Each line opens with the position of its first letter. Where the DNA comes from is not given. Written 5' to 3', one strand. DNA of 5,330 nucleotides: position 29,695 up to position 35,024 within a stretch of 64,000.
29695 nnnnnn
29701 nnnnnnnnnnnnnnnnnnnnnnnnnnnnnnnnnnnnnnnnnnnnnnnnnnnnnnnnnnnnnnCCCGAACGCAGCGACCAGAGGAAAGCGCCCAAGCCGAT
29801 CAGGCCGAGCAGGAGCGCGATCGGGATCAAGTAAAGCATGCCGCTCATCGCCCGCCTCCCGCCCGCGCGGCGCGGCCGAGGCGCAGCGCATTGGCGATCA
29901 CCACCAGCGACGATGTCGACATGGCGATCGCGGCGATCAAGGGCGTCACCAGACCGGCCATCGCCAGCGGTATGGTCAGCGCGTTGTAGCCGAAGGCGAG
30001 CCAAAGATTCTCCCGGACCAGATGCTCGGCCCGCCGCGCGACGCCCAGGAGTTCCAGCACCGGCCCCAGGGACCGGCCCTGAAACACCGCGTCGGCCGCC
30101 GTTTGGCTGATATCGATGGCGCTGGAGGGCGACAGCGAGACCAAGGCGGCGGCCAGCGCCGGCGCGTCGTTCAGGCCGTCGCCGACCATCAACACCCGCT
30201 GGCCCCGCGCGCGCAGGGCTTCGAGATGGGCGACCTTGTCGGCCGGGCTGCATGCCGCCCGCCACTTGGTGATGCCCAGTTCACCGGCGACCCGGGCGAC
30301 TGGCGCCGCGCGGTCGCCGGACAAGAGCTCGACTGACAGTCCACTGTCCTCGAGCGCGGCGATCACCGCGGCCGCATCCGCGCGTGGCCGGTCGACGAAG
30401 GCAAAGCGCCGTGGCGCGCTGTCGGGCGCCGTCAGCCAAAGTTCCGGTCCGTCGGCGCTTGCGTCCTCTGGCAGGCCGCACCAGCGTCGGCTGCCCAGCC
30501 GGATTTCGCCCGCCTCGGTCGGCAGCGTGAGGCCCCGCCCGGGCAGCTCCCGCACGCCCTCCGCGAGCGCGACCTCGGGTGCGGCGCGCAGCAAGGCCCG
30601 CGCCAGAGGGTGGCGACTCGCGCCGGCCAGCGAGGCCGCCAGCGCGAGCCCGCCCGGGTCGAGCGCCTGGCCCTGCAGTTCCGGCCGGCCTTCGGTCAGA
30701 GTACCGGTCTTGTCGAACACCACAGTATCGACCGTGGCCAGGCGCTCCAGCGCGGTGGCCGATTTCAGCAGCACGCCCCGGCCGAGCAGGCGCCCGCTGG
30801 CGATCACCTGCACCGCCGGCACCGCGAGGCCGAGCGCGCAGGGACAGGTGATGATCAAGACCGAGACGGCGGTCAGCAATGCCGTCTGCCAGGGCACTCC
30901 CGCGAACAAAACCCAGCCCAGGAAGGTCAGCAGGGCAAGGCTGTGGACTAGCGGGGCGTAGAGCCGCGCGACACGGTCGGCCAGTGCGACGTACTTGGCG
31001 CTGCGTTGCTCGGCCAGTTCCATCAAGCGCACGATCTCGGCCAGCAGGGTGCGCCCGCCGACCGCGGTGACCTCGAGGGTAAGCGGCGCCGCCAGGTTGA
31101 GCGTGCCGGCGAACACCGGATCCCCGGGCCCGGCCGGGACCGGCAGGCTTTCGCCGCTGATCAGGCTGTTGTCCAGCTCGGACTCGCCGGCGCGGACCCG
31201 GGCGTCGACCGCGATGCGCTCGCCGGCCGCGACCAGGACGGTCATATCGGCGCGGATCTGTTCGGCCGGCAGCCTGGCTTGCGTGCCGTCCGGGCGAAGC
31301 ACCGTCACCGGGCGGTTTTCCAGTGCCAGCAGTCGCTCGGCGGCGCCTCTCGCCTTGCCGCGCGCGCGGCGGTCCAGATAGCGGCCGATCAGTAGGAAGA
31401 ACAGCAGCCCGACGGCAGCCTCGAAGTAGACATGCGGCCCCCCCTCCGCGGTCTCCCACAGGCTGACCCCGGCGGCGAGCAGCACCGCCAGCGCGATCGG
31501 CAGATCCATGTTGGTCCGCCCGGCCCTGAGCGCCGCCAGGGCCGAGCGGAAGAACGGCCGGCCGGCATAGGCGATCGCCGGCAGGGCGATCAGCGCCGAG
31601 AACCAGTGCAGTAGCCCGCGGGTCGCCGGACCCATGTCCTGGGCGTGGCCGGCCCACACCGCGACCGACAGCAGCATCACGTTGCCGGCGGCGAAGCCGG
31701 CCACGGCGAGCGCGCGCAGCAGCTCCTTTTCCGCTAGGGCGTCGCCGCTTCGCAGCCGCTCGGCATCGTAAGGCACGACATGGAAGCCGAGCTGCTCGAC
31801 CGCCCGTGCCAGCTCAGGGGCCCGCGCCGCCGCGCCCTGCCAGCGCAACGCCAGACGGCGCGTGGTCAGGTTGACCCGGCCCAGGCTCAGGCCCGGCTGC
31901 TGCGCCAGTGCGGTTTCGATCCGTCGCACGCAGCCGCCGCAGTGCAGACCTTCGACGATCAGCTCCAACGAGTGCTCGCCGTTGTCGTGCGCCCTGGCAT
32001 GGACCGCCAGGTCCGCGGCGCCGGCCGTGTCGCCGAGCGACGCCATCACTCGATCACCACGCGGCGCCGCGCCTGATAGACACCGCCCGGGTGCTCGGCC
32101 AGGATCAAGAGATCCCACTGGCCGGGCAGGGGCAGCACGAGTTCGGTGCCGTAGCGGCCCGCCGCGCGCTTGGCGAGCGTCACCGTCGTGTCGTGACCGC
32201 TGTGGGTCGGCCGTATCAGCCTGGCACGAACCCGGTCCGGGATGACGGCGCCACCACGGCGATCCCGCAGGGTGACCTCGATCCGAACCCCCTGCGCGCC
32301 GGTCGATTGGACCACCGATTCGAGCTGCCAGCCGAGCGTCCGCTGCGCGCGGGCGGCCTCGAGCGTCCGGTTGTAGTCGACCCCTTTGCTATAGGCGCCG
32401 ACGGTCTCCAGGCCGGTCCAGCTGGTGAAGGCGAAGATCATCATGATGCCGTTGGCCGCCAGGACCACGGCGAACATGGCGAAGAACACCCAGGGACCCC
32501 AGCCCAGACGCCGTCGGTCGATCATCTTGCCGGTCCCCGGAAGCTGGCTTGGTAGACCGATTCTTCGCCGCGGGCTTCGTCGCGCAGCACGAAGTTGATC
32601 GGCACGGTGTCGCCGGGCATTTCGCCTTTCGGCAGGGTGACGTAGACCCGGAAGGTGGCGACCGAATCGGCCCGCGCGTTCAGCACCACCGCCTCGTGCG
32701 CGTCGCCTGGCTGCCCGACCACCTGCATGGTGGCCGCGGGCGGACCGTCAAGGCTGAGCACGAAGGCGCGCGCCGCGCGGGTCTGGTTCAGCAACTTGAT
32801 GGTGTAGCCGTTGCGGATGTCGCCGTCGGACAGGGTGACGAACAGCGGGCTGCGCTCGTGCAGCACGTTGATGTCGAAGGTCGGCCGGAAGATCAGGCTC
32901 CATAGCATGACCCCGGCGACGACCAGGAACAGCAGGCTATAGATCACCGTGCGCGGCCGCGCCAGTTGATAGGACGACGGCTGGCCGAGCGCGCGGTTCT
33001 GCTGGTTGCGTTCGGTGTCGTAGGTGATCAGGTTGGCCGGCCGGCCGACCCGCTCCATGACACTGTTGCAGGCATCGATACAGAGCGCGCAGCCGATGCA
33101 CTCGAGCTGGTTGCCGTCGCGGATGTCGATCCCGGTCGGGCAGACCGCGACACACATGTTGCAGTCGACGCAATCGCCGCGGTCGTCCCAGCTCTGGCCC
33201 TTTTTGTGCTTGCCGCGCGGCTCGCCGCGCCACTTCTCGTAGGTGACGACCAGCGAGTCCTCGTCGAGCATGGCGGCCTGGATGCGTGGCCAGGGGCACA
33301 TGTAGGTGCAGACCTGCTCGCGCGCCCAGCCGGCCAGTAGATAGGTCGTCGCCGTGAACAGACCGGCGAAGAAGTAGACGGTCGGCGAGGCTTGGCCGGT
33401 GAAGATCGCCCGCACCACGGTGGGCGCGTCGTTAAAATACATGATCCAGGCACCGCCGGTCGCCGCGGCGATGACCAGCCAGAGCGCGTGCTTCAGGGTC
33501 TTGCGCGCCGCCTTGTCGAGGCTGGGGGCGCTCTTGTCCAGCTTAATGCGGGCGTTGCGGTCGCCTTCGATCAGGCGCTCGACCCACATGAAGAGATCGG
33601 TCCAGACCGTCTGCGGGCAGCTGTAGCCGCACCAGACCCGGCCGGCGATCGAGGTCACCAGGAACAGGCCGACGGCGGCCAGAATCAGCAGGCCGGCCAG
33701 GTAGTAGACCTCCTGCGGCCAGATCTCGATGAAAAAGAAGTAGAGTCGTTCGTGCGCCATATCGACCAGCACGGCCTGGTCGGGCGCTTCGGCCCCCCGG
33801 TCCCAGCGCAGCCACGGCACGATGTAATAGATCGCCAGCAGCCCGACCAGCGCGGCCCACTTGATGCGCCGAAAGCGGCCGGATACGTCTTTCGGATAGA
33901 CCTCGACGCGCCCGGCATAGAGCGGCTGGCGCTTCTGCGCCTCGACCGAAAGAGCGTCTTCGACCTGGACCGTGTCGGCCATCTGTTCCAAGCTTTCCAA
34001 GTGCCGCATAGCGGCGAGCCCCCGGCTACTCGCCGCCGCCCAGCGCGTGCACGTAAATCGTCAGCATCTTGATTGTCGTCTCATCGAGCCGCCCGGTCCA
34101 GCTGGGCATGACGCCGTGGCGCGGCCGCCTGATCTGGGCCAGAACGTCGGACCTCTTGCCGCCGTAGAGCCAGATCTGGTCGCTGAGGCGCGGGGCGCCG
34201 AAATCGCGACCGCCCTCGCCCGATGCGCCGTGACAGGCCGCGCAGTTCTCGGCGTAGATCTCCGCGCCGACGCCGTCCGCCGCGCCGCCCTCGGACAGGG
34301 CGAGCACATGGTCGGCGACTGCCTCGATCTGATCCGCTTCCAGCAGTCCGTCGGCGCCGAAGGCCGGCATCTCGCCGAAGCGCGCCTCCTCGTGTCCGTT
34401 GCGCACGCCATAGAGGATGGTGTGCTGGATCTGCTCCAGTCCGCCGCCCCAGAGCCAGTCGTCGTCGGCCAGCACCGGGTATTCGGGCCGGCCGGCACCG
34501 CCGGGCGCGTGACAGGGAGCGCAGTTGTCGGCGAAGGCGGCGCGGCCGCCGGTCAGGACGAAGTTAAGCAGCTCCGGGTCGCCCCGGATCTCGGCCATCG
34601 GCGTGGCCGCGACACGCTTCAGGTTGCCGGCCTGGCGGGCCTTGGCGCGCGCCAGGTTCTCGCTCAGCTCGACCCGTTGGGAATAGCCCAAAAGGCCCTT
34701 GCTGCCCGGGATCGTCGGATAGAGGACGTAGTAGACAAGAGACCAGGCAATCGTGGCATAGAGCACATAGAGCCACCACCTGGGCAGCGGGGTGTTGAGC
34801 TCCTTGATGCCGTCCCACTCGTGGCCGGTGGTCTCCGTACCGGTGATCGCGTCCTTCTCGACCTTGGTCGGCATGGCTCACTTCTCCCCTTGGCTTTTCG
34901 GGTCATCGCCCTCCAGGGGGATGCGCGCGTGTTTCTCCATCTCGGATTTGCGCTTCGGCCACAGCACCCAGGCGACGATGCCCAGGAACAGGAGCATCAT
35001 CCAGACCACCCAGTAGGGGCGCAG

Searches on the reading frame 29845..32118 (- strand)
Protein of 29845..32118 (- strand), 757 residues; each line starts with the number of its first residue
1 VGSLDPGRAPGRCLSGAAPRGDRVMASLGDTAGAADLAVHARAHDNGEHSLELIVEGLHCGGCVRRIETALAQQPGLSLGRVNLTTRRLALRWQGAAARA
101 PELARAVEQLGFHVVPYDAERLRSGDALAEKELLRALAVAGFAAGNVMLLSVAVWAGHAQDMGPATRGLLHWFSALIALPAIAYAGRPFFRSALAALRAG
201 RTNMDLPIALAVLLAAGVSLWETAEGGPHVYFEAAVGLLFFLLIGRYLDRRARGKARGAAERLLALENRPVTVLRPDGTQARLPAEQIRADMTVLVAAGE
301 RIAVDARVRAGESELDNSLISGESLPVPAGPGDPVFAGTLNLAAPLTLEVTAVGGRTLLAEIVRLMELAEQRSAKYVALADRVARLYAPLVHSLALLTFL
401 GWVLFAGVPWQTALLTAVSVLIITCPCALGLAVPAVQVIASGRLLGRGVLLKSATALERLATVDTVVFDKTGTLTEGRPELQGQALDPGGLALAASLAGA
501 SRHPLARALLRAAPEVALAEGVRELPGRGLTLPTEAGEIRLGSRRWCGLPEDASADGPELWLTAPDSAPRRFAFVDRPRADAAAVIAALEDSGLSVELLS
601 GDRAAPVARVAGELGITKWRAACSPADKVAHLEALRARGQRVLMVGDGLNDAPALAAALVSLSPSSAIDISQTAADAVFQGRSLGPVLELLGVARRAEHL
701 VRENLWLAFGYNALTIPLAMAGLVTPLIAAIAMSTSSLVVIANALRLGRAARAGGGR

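Call 33: search_protein_families(library=pfam, proteins=[window:29845-32118:-], max_evalue=0.00001)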
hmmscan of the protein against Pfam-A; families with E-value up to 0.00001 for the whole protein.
window:29845-32118:- (757 aa): 3 families
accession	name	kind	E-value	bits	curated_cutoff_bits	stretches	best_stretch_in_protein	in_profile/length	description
PF00122.25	E1-E2_ATPase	-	1.1e-42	146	28.1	1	267-445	3-179/181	E1-E2 ATPase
PF00702.32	Hydrolase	-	4.6e-27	96.1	26.4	1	463-658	1-190/191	haloacid dehalogenase-like hydrolase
PF00403.32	HMA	-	9.7e-10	39.1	24.8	1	53-113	2-62/62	Heavy-metal-associated domain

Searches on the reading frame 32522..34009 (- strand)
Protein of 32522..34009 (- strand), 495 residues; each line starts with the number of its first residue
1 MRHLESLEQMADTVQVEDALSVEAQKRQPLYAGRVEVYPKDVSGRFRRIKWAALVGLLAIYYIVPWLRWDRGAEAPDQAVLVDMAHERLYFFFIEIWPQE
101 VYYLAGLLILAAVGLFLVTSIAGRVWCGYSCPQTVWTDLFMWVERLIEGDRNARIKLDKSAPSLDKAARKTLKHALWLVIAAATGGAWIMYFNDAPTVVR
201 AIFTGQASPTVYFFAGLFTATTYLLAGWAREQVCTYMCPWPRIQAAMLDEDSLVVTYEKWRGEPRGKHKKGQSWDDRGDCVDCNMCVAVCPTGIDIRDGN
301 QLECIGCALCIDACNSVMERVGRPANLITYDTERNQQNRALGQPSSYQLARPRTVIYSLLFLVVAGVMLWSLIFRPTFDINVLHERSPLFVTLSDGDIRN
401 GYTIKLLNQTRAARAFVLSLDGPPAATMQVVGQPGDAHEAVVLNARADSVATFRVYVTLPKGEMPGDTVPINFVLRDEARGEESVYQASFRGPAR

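Call 33: search_protein_families(library=pfam, proteins=[window:32522-34009:-], max_evalue=0.00001)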
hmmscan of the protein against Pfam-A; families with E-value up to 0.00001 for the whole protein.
window:32522-34009:- (495 aa): 8 families
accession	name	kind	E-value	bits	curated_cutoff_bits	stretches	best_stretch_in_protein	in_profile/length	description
PF13746.11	Fer4_18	-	3.5e-37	127.5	27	1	229-332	1-113/114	4Fe-4S dicluster domain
PF11614.14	FixG_C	-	4e-27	95.2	25.6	1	368-493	1-119/119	IG-like fold at C-terminal of FixG, putative oxidoreductase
PF12838.12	Fer4_7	-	4.9e-09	37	27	0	233-294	7-52/52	4Fe-4S dicluster domain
PF12801.12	Fer4_5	-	9.8e-08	32.3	22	1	105-146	2-44/48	4Fe-4S binding domain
PF13183.11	Fer4_8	-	5.8e-07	30.4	27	0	233-294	10-68/68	4Fe-4S dicluster domain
PF14697.11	Fer4_21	-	1.7e-06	28.5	35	0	277-292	38-53/59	4Fe-4S dicluster domain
PF13187.11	Fer4_9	-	3e-06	27.6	27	0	234-293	8-50/52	4Fe-4S dicluster domain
PF13534.11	Fer4_17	-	8.6e-06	26.6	22.2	0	233-295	7-61/61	4Fe-4S dicluster domain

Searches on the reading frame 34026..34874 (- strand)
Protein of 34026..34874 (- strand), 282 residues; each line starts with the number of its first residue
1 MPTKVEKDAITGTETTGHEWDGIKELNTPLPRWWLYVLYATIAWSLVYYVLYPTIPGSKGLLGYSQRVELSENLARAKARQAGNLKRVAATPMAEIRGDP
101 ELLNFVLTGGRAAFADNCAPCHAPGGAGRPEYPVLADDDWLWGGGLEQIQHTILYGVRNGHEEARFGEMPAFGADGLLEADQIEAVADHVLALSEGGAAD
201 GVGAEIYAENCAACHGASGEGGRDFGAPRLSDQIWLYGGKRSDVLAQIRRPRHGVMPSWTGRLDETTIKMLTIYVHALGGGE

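Call 33: search_protein_families(library=pfam, proteins=[window:34026-34874:-], max_evalue=0.00001)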
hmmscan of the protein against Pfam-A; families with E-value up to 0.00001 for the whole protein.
window:34026-34874:- (282 aa): 3 families
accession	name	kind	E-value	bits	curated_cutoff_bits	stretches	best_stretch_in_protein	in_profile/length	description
PF14715.11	FixP_N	-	1.4e-23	82.7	24.9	1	12-58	1-47/48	N-terminal domain of cytochrome oxidase-cbb3, FixP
PF13442.11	Cytochrome_CBB3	-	5.4e-23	81.6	27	2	109-190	5-68/68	Cytochrome C oxidase, cbb3-type, subunit III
PF00034.26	Cytochrom_C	-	7.7e-18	66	21.3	2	110-193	4-89/90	Cytochrome c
